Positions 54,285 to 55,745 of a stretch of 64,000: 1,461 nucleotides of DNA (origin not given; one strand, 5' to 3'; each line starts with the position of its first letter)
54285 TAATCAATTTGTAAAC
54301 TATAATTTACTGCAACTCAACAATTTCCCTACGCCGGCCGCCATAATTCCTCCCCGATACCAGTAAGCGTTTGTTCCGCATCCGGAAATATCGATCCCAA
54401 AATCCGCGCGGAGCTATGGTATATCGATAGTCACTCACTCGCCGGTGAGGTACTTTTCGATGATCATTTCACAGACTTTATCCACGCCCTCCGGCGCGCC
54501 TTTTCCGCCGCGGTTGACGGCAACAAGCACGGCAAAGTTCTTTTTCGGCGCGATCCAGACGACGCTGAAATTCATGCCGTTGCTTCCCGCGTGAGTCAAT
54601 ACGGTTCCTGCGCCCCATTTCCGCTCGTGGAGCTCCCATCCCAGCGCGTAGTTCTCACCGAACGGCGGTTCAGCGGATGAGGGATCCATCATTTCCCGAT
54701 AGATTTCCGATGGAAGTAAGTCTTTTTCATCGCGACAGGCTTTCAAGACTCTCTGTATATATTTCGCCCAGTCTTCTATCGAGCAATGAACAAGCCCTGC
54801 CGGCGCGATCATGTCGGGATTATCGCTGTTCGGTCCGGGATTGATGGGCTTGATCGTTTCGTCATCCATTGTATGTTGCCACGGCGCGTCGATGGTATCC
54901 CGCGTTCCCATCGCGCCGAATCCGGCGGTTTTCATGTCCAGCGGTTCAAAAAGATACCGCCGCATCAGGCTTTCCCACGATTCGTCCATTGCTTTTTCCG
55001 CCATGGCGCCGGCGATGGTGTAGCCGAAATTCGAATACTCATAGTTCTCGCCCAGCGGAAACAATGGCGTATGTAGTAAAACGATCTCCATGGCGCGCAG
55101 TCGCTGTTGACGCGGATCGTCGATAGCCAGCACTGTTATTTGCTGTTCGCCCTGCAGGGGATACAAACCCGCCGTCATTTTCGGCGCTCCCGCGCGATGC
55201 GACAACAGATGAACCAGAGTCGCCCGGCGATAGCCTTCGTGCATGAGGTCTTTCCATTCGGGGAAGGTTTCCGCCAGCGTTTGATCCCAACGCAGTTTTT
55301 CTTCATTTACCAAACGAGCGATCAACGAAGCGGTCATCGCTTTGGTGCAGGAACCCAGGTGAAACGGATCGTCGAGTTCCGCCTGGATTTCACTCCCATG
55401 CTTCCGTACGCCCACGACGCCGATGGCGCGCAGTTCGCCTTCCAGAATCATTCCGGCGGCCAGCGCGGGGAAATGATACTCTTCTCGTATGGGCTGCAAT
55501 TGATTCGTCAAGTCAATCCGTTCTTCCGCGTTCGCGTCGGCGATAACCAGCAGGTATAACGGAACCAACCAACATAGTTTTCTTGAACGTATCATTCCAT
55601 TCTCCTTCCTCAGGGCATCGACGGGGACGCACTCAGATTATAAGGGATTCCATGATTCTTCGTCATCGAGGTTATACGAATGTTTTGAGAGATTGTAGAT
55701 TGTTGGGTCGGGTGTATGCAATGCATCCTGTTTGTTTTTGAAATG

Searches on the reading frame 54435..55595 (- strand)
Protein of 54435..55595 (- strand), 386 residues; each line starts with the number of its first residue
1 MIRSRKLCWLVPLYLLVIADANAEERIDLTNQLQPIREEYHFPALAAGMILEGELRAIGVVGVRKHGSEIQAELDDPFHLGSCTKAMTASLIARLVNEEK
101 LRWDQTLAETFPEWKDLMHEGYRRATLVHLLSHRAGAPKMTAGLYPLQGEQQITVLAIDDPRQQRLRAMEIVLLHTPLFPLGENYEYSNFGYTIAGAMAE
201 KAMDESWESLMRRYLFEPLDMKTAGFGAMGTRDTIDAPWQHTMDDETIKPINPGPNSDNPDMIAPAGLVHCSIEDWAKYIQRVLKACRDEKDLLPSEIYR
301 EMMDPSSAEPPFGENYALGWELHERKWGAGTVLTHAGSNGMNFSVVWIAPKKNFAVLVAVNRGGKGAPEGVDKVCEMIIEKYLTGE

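Call 8: search_protein_families(library=pfam, proteins=[window:54435-55595:-], max_evalue=0.01)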
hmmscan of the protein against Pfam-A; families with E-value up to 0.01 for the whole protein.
window:54435-55595:- (386 aa): 1 family
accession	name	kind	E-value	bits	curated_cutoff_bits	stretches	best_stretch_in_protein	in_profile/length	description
PF00144.29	Beta-lactamase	-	3.7e-46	158.3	27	1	33-368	5-316/329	Beta-lactamase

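Call 13: find_encoding_contigs(protein=window:54435-55595:-, flank=10000, max_places=10)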
Protein window:54435-55595:- (386 aa): 1 contig read that carries it; 1 place shown.
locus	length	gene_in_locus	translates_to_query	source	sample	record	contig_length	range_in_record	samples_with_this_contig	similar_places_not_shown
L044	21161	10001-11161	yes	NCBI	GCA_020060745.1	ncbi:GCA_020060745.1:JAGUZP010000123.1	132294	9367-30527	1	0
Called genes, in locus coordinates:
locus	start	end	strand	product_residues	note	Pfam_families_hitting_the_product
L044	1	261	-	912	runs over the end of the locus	PF25788:Ig_Rha78A_N, PF08531:Bac_rhamnosid_N, PF05592:Bac_rhamnosid, PF17389:Bac_rhamnosid6H, PF17390:Bac_rhamnosid_C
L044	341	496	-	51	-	-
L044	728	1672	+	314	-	PF01073:3Beta_HSD, PF01370:Epimerase, PF02719:Polysacc_synt_2 (faint), PF04321:RmlD_sub_bind, PF07993:NAD_binding_4 (faint), PF16363:GDP_Man_Dehyd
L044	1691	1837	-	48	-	-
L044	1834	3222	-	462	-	PF02449:Glyco_hydro_42 (faint), PF01229:Glyco_hydro_39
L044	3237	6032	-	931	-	-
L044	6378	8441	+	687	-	PF07676:PD40 (faint), PF26549:Tricorn_N (faint), PF26550:Tricorn_2nd (faint), PF25174:Beta-prop_THOC3 (faint), PF23381:Beta-prop_IFT122_1st (faint), PF02897:Peptidase_S9_N (faint)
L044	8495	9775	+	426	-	PF07690:MFS_1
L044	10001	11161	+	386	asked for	PF00144:Beta-lactamase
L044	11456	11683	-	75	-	PF15919:HicB_lk_antitox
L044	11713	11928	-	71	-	PF07927:HicA_toxin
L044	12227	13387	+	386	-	PF06439:3keto-disac_hyd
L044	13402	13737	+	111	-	PF01909:NTP_transf_2, PF18765:Polbeta (weak)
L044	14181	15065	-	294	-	PF00989:PAS, PF08448:PAS_4 (weak), PF13188:PAS_8 (faint), PF13426:PAS_9, PF00990:GGDEF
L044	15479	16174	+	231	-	PF05685:Uma2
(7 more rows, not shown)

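Call 51: find_homologous_proteins(query=window:54435-55595:-, max_evalue=1e-20)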
Query window:54435-55595:- (386 aa): 2448 proteins with E <= 1e-20 among 5881 candidates; the best 120 are listed.
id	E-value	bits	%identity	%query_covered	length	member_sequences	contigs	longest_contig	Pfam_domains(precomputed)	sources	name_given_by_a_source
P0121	7.6e-258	873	100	98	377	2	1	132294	PF00144.30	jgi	jgi:CubicO group peptidase (beta-lactamase class C family)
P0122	1.4e-139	484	59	97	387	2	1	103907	PF00144.30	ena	-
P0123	2.5e-139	483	59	92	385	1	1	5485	PF00144.30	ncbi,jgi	jgi:CubicO group peptidase (beta-lactamase class C family)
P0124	2.9e-139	483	58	96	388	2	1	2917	PF00144.30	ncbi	-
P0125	3.4e-138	479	58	100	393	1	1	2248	PF00144.30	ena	-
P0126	6.8e-138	478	58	96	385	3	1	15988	PF00144.30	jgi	-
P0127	1.3e-137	477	57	99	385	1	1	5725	PF00144.30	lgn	-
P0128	4.6e-137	475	57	97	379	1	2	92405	PF00144.30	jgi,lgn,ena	-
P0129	6.2e-137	475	58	96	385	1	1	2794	PF00144.30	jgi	jgi:CubicO group peptidase (beta-lactamase class C family)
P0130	6.9e-137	475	59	93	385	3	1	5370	PF00144.30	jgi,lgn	-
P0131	7.3e-137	475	57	97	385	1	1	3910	PF00144.30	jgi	jgi:CubicO group peptidase (beta-lactamase class C family)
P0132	7.9e-137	475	58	99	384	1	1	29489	PF00144.30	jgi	jgi:CubicO group peptidase (beta-lactamase class C family)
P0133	1.1e-136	474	56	97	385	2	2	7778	PF00144.30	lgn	-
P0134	1.3e-136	474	58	97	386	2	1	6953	PF00144.30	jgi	jgi:CubicO group peptidase (beta-lactamase class C family)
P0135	1.3e-136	474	57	95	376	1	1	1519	PF00144.30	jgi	jgi:CubicO group peptidase (beta-lactamase class C family)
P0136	4.5e-136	472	59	93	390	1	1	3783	PF00144.30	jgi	jgi:CubicO group peptidase (beta-lactamase class C family)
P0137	1.0e-135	471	59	94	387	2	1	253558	PF00144.30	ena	-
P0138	2.7e-135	469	58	97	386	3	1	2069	PF00144.30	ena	-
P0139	3.4e-135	469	59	94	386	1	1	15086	PF00144.30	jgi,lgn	-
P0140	7.2e-135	468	59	93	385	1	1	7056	PF00144.30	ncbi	-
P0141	7.8e-135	468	58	93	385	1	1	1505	PF00144.30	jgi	jgi:CubicO group peptidase (beta-lactamase class C family)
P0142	9.3e-135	468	57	97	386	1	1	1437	PF00144.30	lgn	-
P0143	9.5e-135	468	57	99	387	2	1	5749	PF00144.30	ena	-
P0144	1.2e-134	467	56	98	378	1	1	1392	PF00144.30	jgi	jgi:CubicO group peptidase (beta-lactamase class C family)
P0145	2.0e-134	467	57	95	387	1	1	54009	PF00144.30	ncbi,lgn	-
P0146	2.9e-134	466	55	99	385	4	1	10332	PF00144.30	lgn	-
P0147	2.9e-134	466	56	98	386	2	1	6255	PF00144.30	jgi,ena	-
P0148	4.4e-134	465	58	94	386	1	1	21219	PF00144.30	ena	-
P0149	4.7e-134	465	58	95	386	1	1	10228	PF00144.30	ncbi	-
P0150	6.3e-134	465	59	94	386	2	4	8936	PF00144.30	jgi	jgi:CubicO group peptidase (beta-lactamase class C family)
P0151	6.5e-134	465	59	94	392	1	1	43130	PF00144.30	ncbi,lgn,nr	ncbi:MAG: beta-lactamase family protein [Sedimentisphaerales bacterium]|nr:beta-lactamase family pro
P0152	8.5e-134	465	58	93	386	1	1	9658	PF00144.30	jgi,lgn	jgi:CubicO group peptidase (beta-lactamase class C family)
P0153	9.5e-134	464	56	98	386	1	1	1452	PF00144.30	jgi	jgi:CubicO group peptidase (beta-lactamase class C family)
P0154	1.2e-133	464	58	94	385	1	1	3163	PF00144.30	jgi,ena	-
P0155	1.2e-133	464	59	92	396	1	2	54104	PF00144.30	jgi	jgi:CubicO group peptidase (beta-lactamase class C family)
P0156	2.0e-133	463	59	93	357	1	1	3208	PF00144.30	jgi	jgi:CubicO group peptidase (beta-lactamase class C family)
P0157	2.4e-133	463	58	94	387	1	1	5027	PF00144.30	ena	-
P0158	2.7e-133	463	57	97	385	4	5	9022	PF00144.30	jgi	jgi:CubicO group peptidase (beta-lactamase class C family)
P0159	3.1e-133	463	57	95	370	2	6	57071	PF00144.30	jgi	jgi:CubicO group peptidase (beta-lactamase class C family)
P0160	3.1e-133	463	57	97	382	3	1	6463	PF00144.30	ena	-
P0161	3.2e-133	463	58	94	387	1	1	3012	PF00144.30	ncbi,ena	-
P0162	3.3e-133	463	59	92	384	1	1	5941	PF00144.30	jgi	jgi:CubicO group peptidase (beta-lactamase class C family)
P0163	3.4e-133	463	59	92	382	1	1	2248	PF00144.30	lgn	-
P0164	5.1e-133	462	56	98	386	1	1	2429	PF00144.30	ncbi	-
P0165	5.5e-133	462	59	92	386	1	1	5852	PF00144.30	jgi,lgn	jgi:CubicO group peptidase (beta-lactamase class C family)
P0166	7.0e-133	462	58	93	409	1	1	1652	PF00144.30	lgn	-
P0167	8.5e-133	461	56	99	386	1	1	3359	PF00144.30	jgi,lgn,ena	-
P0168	9.8e-133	461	55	97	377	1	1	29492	PF00144.30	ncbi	ncbi:MAG: serine hydrolase domain-containing protein [Phycisphaerales bacterium]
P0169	1.2e-132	461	59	94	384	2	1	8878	PF00144.30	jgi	jgi:CubicO group peptidase (beta-lactamase class C family)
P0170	1.3e-132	461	59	93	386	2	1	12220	PF00144.30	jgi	jgi:CubicO group peptidase (beta-lactamase class C family)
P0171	1.4e-132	461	57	96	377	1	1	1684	PF00144.30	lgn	-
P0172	2.5e-132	460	59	92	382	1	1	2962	PF00144.30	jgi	-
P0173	2.8e-132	460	56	97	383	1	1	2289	PF00144.30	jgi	jgi:CubicO group peptidase (beta-lactamase class C family)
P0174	5.9e-132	458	56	98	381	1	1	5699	PF00144.30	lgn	-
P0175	6.4e-132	458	58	93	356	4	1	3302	PF00144.30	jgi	jgi:CubicO group peptidase (beta-lactamase class C family)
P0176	6.6e-132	458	57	91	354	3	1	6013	PF00144.30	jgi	-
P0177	7.2e-132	458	56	98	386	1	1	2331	PF00144.30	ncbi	-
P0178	8.2e-132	458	57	94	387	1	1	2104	PF00144.30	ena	-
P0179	1.1e-131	458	55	99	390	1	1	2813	PF00144.30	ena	-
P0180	1.4e-131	457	58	92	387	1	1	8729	PF00144.30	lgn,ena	-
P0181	2.1e-131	457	55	97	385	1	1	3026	PF00144.30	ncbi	-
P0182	2.4e-131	456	56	95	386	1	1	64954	PF00144.30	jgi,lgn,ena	-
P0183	2.6e-131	456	57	92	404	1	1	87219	PF00144.30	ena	-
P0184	2.7e-131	456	56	99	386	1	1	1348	PF00144.30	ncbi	-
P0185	2.9e-131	456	55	97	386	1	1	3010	PF00144.30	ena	-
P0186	2.9e-131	456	55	98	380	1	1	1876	PF00144.30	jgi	-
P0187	3.9e-131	456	55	99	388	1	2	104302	PF00144.30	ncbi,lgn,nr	ncbi:MAG: beta-lactamase family protein [Phycisphaerae bacterium]|nr:beta-lactamase family protein [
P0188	4.0e-131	456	56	98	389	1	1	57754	PF00144.30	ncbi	ncbi:MAG: serine hydrolase domain-containing protein [Candidatus Omnitrophota bacterium]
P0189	4.5e-131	456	56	95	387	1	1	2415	PF00144.30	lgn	-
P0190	5.3e-131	455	56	98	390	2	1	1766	PF00144.30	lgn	-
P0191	5.6e-131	455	54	98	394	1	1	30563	PF00144.30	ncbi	-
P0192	6.1e-131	455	58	92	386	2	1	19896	PF00144.30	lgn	-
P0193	6.6e-131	455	55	97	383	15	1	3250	PF00144.30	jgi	-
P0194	6.8e-131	455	56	98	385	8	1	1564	PF00144.30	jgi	jgi:CubicO group peptidase (beta-lactamase class C family)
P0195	7.7e-131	455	57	93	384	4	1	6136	PF00144.30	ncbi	ncbi:MAG: serine hydrolase domain-containing protein [Phycisphaerales bacterium]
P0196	8.4e-131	455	57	93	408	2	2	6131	PF00144.30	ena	-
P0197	8.6e-131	455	57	97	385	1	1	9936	PF00144.30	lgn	-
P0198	9.4e-131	455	56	94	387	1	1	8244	PF00144.30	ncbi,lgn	-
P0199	9.7e-131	454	57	94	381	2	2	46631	PF00144.30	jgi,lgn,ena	-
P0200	9.8e-131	454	54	98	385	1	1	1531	PF00144.30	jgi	jgi:CubicO group peptidase (beta-lactamase class C family)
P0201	1.2e-130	454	59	91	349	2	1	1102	PF00144.30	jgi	jgi:CubicO group peptidase (beta-lactamase class C family)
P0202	1.3e-130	454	55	98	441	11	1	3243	PF00144.30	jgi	-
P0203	1.3e-130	454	58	92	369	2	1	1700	PF00144.30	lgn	-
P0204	1.7e-130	454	58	92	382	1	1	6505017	PF00144.30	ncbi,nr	ncbi:MAG: beta-lactamase family protein [Phycisphaerales bacterium]|nr:MAG: beta-lactamase family pr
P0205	1.7e-130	454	55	97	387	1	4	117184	PF00144.30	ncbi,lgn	-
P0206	2.1e-130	453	55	95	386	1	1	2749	PF00144.30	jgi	jgi:CubicO group peptidase (beta-lactamase class C family)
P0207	2.1e-130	453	57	97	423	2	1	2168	PF00144.30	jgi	-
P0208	2.1e-130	453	57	97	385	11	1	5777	PF00144.30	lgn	-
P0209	2.5e-130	453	56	94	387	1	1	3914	PF00144.30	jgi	-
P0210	4.0e-130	452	56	92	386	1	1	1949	PF00144.30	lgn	-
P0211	4.2e-130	452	54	99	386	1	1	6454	PF00144.30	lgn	-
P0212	4.5e-130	452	57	92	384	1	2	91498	PF00144.30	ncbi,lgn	-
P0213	5.0e-130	452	55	98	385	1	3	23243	PF00144.30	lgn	-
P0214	9.5e-130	451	57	92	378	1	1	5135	PF00144.30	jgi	jgi:CubicO group peptidase (beta-lactamase class C family)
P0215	2.0e-129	450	56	97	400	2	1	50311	PF00144.30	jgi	jgi:CubicO group peptidase (beta-lactamase class C family)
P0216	2.8e-129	450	59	93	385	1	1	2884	PF00144.30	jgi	jgi:CubicO group peptidase (beta-lactamase class C family)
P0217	5.0e-129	449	58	92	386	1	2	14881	PF00144.30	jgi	jgi:CubicO group peptidase (beta-lactamase class C family)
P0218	7.6e-129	448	55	98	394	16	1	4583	PF00144.30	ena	-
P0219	7.9e-129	448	57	92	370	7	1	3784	PF00144.30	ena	-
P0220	9.8e-129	448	56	95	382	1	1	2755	PF00144.30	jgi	jgi:CubicO group peptidase (beta-lactamase class C family)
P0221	2.5e-128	447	57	92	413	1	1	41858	PF00144.30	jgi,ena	-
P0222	2.8e-128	446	54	98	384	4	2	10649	PF00144.30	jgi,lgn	jgi:CubicO group peptidase (beta-lactamase class C family)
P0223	5.0e-128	446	56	92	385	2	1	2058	PF00144.30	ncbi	-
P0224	7.9e-128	445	56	94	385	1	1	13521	PF00144.30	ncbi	-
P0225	8.1e-128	445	55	98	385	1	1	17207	PF00144.30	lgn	-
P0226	1.6e-127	444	54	97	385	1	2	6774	PF00144.30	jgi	jgi:CubicO group peptidase (beta-lactamase class C family)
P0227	1.7e-127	444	55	97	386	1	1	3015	PF00144.30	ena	-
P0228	1.8e-127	444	56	93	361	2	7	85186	PF00144.30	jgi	jgi:CubicO group peptidase (beta-lactamase class C family)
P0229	2.1e-127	443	55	97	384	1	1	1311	PF00144.30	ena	-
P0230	4.9e-127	442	56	92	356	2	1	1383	PF00144.30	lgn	-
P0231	5.0e-127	442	55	98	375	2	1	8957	PF00144.30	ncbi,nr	ncbi:MAG TPA: serine hydrolase domain-containing protein [Sedimentisphaerales bacterium]|nr:serine h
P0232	5.8e-127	442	57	92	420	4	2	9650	PF00144.30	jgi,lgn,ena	-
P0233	8.1e-127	442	55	97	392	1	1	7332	PF00144.30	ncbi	ncbi:MAG: serine hydrolase domain-containing protein [Solirubrobacterales bacterium]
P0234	9.4e-127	441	55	97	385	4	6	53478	PF00144.30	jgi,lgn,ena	-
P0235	1.4e-126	441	54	99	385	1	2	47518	PF00144.30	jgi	jgi:CubicO group peptidase (beta-lactamase class C family)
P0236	2.4e-126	440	54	94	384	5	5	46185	PF00144.30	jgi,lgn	-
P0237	2.6e-126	440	54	94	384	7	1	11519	PF00144.30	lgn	-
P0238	4.7e-126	439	56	94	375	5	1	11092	PF00144.30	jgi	jgi:CubicO group peptidase (beta-lactamase class C family)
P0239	5.8e-126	439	57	92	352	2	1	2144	PF00144.30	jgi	jgi:CubicO group peptidase (beta-lactamase class C family)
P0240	7.7e-126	438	55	97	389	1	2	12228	PF00144.30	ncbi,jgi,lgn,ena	-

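Call 84: find_encoding_contigs(protein=P0188, flank=6000, max_places=2)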
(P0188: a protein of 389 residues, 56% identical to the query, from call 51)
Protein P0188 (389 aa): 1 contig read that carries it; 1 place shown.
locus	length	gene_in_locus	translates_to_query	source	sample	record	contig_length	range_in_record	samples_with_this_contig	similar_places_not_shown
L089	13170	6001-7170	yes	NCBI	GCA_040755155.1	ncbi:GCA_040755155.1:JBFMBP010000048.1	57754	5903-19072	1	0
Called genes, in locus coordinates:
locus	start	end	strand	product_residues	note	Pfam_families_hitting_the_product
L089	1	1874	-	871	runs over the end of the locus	-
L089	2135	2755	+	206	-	-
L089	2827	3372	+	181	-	-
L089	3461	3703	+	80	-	-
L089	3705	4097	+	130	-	PF01850:PIN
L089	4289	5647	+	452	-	PF00149:Metallophos, PF02872:5_nucleotid_C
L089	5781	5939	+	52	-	-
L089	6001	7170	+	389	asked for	PF00144:Beta-lactamase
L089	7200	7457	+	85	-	PF14384:BrnA_antitoxin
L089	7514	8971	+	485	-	PF13231:PMT_2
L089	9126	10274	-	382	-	PF01408:GFO_IDH_MocA, PF22725:GFO_IDH_MocA_C3, PF02894:GFO_IDH_MocA_C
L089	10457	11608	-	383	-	PF01408:GFO_IDH_MocA, PF22725:GFO_IDH_MocA_C3, PF02894:GFO_IDH_MocA_C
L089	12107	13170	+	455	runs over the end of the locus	PF00909:Ammonium_transp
